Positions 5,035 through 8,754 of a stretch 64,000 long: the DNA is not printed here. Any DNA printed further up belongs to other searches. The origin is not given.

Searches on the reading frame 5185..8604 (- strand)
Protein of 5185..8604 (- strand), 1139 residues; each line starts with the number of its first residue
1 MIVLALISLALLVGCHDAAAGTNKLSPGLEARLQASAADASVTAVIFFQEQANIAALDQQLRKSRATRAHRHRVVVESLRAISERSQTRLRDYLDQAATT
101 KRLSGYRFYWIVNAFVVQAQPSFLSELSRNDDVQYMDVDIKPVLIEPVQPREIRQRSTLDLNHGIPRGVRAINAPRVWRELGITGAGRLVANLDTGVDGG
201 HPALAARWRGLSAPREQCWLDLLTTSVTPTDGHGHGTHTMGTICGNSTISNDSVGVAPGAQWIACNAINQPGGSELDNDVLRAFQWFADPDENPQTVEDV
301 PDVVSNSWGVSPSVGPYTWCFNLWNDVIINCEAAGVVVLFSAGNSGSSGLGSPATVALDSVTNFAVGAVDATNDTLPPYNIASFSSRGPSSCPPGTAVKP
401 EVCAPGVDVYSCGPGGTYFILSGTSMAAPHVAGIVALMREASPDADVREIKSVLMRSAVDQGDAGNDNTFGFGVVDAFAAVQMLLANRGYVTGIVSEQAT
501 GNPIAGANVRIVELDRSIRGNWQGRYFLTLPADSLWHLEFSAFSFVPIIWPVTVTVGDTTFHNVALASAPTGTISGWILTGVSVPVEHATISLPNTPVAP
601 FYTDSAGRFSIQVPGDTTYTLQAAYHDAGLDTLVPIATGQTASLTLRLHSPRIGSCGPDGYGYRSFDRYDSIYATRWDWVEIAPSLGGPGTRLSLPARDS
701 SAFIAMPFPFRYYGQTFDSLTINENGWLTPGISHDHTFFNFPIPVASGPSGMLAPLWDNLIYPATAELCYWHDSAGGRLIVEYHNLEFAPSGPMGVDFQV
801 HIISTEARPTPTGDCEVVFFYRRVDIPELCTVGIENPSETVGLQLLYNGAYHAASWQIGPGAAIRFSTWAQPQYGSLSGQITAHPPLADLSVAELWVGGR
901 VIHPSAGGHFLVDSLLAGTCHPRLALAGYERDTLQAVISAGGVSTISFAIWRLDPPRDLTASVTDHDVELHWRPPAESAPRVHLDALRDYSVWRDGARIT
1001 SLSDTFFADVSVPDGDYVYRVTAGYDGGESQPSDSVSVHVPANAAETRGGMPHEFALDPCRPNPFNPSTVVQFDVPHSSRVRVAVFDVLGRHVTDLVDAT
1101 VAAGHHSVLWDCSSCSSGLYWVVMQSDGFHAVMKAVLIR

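Call 48: search_protein_families(library=pfam, proteins=[window:5185-8604:-], max_evalue=0.001)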
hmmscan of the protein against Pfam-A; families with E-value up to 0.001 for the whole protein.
window:5185-8604:- (1139 aa): 4 families
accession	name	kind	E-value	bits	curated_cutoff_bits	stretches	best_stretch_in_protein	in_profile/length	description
PF00082.27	Peptidase_S8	-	8e-45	153.8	21.8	1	186-473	2-288/288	Subtilase family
PF13620.12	CarboxypepD_reg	-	1.1e-18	67.7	32.3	2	491-566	2-81/82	Carboxypeptidase regulatory-like domain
PF13715.12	CarbopepD_reg_2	-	3.3e-10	40.3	32.2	1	491-566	1-76/88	CarboxypepD_reg-like domain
PF18962.6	Por_Secre_tail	-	1.3e-05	25.8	27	1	1062-1134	3-72/75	Secretion system C-terminal sorting domain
